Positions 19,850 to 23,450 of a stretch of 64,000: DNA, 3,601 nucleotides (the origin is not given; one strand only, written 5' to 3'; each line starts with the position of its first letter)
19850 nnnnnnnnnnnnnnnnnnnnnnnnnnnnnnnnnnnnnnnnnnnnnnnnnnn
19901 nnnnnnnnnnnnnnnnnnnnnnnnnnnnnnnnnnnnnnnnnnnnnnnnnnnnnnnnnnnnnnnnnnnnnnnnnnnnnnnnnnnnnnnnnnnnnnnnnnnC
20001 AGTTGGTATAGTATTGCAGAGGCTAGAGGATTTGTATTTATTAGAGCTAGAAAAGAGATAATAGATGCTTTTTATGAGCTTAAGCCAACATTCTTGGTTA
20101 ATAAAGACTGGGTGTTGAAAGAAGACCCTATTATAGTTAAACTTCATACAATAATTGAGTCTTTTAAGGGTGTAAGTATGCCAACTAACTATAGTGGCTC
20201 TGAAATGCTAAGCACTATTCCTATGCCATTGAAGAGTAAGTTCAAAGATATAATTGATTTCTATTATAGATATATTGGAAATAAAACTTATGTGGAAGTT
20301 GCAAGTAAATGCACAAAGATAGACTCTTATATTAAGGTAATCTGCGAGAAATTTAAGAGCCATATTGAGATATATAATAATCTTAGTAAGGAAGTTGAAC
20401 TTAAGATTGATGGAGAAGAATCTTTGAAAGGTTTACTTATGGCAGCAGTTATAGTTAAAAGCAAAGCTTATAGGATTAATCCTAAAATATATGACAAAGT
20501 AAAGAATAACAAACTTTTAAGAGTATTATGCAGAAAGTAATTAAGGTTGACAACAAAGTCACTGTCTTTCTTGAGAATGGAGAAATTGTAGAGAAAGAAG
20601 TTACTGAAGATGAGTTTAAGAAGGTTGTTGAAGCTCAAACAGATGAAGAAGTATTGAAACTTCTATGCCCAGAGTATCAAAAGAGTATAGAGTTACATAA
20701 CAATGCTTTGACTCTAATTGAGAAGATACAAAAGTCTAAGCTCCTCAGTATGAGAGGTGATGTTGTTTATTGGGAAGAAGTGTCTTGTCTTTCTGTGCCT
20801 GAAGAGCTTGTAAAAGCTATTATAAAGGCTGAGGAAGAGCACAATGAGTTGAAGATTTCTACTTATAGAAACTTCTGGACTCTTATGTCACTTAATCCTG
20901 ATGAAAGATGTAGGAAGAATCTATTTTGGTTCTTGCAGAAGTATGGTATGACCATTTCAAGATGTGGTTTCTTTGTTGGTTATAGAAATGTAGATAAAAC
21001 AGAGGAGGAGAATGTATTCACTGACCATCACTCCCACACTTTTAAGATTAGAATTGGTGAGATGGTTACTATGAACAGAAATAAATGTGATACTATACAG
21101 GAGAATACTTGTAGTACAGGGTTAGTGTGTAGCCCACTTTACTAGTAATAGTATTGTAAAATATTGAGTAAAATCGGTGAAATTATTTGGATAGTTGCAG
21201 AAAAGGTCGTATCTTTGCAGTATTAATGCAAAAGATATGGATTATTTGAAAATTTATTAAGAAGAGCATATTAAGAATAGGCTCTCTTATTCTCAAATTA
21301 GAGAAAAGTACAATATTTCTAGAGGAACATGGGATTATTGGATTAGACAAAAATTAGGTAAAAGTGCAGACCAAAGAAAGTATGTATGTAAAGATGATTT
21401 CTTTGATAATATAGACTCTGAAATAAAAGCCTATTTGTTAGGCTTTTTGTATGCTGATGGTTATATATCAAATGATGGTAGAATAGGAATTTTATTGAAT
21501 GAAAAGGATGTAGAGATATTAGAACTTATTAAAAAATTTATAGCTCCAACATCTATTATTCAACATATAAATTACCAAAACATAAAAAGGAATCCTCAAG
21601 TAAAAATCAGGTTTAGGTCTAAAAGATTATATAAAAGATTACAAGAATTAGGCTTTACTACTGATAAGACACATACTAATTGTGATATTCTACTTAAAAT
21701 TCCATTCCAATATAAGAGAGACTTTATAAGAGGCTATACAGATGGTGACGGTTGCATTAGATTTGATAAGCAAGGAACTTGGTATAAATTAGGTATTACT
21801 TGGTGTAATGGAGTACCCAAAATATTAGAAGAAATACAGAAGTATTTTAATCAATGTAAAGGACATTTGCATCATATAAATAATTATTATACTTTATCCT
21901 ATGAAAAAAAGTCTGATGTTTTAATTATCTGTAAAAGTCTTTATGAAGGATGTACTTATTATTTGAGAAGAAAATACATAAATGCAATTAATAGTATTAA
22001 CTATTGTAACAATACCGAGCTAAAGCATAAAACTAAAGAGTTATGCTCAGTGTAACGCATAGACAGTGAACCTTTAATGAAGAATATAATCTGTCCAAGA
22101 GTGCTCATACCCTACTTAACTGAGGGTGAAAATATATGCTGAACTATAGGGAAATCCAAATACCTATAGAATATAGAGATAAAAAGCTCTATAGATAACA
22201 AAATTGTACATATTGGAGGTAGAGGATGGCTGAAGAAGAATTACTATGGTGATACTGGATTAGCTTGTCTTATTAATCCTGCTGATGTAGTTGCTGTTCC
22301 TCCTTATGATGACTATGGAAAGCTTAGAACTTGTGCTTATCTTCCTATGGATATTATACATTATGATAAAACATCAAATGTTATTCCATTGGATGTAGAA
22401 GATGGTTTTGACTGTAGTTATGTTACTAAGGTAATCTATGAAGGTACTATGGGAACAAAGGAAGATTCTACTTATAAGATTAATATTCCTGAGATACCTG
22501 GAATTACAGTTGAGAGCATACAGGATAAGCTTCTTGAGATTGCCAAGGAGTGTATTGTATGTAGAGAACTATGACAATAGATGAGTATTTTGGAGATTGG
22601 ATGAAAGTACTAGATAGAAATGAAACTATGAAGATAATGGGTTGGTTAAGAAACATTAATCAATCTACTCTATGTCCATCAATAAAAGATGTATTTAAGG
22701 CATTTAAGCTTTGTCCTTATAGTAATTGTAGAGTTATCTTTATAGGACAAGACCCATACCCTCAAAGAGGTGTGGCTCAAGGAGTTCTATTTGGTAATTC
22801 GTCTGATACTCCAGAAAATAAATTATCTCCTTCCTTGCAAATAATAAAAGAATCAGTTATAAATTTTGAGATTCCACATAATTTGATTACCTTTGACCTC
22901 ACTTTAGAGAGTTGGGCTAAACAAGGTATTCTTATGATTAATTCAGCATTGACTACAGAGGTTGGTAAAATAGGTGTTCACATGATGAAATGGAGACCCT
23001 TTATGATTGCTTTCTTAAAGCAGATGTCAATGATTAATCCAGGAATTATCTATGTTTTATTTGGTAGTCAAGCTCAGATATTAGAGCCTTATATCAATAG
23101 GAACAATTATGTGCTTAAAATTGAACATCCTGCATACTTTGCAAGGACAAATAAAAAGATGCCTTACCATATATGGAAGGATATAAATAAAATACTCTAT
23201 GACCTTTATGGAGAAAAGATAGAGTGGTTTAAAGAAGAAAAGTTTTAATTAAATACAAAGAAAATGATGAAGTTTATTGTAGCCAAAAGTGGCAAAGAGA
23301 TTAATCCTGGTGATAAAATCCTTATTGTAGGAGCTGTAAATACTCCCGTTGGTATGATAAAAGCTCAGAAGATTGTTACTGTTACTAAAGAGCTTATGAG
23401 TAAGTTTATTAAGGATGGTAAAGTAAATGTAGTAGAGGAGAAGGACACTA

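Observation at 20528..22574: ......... endonuclease apparently splits a host gene into two ORFs with a diverged target duplication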

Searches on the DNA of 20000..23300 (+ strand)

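Call 7: search_dna_similar(query=window:20000-23300:+, collection=phages, mode=distant, max_rows=30)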
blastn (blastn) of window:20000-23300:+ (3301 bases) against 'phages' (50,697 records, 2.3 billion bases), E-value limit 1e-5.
Records with a match: 60; places in all: 62; records where one place covers at least 80% of the query: 0.
Best place of each record, by identity: 90-95% 2; 60-80% 58.
By first word of the organism name: Bacteroides 29; uncultured 14; Prevotella 4; Bacteriophage 3; IAS 2; bajarodcaudo 2; Kolpuevirus 1; Kehishuvirus 1; Clostridioides 1; Clostridium 1; and 2 more.
By host as written in the record: Bacteroides intestinalis DSM 108646 24; - 20; Prevotella sp. 4; Homo sapiens 2; Bacteroides cellulosilyticus 2; Bacteroides intestinalis APC919/174 2; Bacteroides thetaiotaomicron VPI-5484 2; Bacteroides thetaiotaomicron VPI-5486 1; and 3 more.
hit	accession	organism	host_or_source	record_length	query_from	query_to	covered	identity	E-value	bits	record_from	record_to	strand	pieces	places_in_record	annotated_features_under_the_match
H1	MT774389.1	uncultured phage cr116_1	human feces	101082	1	3301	67%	94.1%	0e+0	3375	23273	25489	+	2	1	protector from prophage-induced early lysis (x2) | uracil-DNA glycosylase | hypothetical protein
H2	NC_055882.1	uncultured phage cr116_1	human feces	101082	1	3301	67%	94.1%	0e+0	3375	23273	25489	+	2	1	VOG4590 | uracil-DNA glycosylase | VOG4594 | hypothetical protein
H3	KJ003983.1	IAS virus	Homo sapiens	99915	2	3300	67%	79.1%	0e+0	1883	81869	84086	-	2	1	record has no annotation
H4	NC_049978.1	IAS virus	Homo sapiens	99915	2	3300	67%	79.1%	0e+0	1883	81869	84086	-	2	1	protector from prophage-induced early lysis (x2) | uracil-DNA glycosylase | hypothetical protein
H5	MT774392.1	uncultured phage cr128_1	human feces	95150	2572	3237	20%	68.3%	2e-54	222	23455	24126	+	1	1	uracil-DNA glycosylase | hypothetical protein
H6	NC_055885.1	uncultured phage cr128_1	human feces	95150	2572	3237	20%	68.3%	2e-54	222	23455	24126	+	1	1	uracil-DNA glycosylase | hypothetical protein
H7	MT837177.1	Bacteriophage sp.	human fecal samples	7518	2583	3237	20%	68.3%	9e-52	212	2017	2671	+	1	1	record has no annotation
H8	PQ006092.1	bajarodcaudo virus 1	Chaetodipus spinatus feces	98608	2571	3170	18%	67.9%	5e-43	183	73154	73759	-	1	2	UDG-F1-like protein | hypothetical protein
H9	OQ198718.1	Kolpuevirus sp. 'frurule'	Bacteroides cellulosilyticus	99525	2571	3104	16%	69.1%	1e-50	209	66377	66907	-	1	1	uracil-DNA glycosylase | hypothetical protein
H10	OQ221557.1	Bacteroides phage PhiCrAssBcn22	Bacteroides intestinalis DSM 108646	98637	2689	3164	14%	70.6%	1e-55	225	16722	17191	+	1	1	uracil-DNA glycosylase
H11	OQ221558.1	Bacteroides phage PhiCrAssBcn23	Bacteroides intestinalis DSM 108646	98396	2689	3164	14%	70.6%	1e-55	225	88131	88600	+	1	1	uracil-DNA glycosylase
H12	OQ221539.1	Bacteroides phage PhiCrAssBcn4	Bacteroides intestinalis DSM 108646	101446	2689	3164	14%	70.3%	4e-50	206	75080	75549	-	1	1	uracil-DNA glycosylase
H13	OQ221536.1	Bacteroides phage PhiCrAssBcn1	Bacteroides intestinalis DSM 108646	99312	2689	3164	14%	70.3%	4e-50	206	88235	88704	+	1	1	uracil-DNA glycosylase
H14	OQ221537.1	Bacteroides phage PhiCrAssBcn2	Bacteroides intestinalis DSM 108646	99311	2689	3164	14%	70.3%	4e-50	206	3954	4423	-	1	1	uracil-DNA glycosylase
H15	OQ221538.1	Bacteroides phage PhiCrAssBcn3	Bacteroides intestinalis DSM 108646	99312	2689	3164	14%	70.3%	4e-50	206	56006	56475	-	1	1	uracil-DNA glycosylase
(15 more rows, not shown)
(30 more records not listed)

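Call 8: get_annotated_region(hit=H1, flank=1500)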
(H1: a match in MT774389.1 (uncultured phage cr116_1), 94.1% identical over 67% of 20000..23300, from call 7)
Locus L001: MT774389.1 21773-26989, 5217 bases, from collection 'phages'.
description: Uncultured phage cr116_1, complete genome.
organism: uncultured phage cr116_1 (NCBI taxid 2772073)
taxonomy: Viruses; Duplodnaviria; Heunggongvirae; Uroviricota; Caudoviricetes; Crassvirales; Steigviridae; Asinivirinae; Pamirivirus; Pamirivirus faecium
host: -; source: human feces; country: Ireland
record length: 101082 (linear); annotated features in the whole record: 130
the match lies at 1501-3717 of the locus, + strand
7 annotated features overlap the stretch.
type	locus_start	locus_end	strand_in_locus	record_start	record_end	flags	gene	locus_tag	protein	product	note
CDS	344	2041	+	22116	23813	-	-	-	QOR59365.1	protector from prophage-induced early lysis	gp_24101; VOG4594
CDS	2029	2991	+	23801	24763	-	-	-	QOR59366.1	protector from prophage-induced early lysis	gp_24102; VOG4590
CDS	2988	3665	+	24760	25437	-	-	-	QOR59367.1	uracil-DNA glycosylase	gp_24103; Uracil-DNA glycosylase [phiCrAss001]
CDS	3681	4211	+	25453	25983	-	-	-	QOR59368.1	hypothetical protein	gp_24104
CDS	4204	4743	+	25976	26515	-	-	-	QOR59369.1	hypothetical protein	gp_24105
CDS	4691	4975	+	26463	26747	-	-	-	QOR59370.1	hypothetical protein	gp_24106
CDS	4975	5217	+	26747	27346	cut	-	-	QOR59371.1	putative HNH homing endonuclease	gp_24107; putative HNH homing endonuclease [Streptococcus phage PH15]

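Call 9: get_annotated_region(hit=H4, flank=1500)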
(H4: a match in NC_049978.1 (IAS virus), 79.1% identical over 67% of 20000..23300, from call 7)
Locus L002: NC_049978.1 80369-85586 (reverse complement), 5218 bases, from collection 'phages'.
description: IAS virus, complete genome.
organism: IAS virus (NCBI taxid 1450749)
taxonomy: Viruses; Duplodnaviria; Heunggongvirae; Uroviricota; Caudoviricetes; Crassvirales; Steigviridae; Asinivirinae; Paundivirus; Paundivirus hollandii
host: Homo sapiens; source: stool samples; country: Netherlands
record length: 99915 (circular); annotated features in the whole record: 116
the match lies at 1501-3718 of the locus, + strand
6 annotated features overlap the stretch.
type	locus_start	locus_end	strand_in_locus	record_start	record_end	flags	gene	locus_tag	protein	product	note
CDS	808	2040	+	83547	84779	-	-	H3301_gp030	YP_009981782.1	protector from prophage-induced early lysis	-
CDS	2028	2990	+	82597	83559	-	-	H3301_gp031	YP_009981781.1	protector from prophage-induced early lysis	-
CDS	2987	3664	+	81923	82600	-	-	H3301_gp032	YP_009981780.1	uracil-DNA glycosylase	-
CDS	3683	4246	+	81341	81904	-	-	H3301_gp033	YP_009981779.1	hypothetical protein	-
CDS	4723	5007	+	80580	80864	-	-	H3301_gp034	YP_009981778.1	hypothetical protein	-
CDS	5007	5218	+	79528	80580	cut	-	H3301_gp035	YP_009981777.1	PD-(D/E)XK superfamily exonuclease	-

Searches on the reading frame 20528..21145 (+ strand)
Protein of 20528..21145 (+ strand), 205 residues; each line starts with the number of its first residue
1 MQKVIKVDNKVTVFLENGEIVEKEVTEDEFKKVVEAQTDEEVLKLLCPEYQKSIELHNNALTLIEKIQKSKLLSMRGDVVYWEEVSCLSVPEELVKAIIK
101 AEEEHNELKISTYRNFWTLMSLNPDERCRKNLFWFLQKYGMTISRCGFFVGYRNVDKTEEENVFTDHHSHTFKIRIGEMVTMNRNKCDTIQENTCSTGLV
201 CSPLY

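Call 5: search_protein_families(library=pfam, proteins=[window:20528-21142:+], max_evalue=0.1)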
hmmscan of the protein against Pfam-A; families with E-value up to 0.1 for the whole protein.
window:20528-21142:+ (205 aa): 1 family
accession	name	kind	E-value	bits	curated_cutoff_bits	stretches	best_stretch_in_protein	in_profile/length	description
PF08145.17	BOP1NT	-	0.054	13.9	29.6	1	17-77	12-73/259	BOP1NT (NUC169) domain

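Call 6: search_protein_families(library=phrogs, proteins=[window:20528-21142:+], max_evalue=0.01)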
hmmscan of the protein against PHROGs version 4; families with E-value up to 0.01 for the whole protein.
window:20528-21142:+ (205 aa): 5 families
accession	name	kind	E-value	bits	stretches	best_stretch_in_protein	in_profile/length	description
phrog_609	-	lysis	2.8e-22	79.6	1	4-202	819-997/1055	RIIB lysis inhibitor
phrog_11221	-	lysis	2.4e-13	51.1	1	108-202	100-190/543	RIIB lysis inhibitor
phrog_2886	-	lysis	6.3e-09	36.3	1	110-199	192-284/552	RIIB lysis inhibitor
phrog_36818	-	lysis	0.0006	20.5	1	112-203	9-98/163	RIIB lysis inhibitor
phrog_3803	-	lysis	0.003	17.8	1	71-202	337-464/530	RIIB lysis inhibitor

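Call 44: find_encoding_contigs(protein=window:20528-21145:+, flank=3000, max_places=8)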
Protein window:20528-21145:+ (205 aa): no gene with exactly this product is on record in the collection.
